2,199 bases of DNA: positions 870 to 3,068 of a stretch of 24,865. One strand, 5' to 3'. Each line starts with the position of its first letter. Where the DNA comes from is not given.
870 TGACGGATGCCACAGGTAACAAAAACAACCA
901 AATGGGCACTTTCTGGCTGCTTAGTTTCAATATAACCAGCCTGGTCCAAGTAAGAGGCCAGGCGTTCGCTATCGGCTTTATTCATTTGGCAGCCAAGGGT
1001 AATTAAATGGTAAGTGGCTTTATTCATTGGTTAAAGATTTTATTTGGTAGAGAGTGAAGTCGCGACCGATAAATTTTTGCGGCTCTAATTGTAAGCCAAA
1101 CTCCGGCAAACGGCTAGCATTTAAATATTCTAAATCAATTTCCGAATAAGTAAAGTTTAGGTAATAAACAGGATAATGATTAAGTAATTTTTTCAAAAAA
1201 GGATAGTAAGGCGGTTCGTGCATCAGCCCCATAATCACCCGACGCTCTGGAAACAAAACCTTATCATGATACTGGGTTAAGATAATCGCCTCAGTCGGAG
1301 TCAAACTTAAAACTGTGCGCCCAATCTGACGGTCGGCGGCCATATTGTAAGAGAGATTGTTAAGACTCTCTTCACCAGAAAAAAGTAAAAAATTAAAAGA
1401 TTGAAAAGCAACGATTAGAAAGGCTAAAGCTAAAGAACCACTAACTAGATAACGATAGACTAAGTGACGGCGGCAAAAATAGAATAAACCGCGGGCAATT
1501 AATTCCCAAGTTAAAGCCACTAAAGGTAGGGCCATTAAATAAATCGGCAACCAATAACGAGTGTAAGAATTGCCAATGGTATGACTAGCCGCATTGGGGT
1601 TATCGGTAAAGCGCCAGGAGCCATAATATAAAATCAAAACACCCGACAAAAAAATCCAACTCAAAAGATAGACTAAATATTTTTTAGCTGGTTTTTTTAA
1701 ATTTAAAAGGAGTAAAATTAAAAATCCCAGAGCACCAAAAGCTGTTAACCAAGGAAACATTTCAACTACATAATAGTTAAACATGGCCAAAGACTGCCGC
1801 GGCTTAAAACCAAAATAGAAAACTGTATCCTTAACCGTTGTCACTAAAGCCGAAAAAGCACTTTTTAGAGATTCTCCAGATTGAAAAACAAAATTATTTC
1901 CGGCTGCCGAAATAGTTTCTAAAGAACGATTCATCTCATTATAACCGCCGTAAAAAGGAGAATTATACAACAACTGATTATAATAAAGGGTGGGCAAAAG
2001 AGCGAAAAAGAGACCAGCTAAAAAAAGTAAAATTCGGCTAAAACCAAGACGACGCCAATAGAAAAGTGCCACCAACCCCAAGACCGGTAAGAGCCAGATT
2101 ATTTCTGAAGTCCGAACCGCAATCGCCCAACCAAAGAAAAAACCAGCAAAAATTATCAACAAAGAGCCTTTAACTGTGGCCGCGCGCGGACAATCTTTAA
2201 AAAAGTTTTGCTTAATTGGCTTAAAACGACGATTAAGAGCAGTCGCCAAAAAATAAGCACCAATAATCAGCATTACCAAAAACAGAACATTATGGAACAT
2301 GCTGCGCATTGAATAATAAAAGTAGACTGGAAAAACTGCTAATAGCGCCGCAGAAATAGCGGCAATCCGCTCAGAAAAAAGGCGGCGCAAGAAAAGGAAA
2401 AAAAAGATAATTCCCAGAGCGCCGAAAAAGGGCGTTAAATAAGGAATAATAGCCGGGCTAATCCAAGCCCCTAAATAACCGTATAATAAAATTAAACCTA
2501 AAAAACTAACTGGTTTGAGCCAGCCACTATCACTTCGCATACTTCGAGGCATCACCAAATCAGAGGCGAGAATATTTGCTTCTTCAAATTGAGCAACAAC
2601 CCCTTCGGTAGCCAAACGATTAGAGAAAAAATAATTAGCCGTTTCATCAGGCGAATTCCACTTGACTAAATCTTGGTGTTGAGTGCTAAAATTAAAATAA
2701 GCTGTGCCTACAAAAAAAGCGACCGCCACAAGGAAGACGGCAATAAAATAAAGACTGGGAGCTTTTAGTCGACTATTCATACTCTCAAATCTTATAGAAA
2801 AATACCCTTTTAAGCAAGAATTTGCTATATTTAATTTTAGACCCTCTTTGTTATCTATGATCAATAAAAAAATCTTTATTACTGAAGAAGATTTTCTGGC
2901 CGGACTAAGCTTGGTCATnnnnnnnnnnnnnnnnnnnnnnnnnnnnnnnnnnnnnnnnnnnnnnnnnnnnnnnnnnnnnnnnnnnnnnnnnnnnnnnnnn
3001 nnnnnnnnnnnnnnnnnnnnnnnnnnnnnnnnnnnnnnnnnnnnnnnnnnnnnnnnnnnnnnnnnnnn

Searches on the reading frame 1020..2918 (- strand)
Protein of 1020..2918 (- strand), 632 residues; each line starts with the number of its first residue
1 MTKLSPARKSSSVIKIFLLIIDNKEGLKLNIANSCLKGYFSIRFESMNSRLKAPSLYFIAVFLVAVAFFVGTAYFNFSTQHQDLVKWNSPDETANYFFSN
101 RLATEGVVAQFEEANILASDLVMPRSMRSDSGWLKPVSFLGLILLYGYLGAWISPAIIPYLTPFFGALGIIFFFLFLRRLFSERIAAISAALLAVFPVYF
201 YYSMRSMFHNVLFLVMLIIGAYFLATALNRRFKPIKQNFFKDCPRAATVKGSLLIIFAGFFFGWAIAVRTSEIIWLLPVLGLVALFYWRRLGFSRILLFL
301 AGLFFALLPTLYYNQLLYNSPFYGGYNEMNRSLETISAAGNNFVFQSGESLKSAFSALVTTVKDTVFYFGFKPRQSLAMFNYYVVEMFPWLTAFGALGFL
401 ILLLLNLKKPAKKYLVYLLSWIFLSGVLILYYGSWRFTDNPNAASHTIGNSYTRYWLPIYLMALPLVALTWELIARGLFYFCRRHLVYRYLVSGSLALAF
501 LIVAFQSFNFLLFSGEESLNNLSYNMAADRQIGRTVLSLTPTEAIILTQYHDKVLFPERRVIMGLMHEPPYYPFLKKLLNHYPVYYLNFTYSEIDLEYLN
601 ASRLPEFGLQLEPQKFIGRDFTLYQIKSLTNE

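Call 9: search_protein_families(library=pfam, proteins=[window:1020-2918:-], max_evalue=0.001)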
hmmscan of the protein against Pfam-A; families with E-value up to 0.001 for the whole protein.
window:1020-2918:- (632 aa): 1 family
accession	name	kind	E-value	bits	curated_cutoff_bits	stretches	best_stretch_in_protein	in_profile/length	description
PF13231.12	PMT_2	-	1.1e-06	29.3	26.1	1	165-231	31-96/160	Dolichyl-phosphate-mannose-protein mannosyltransferase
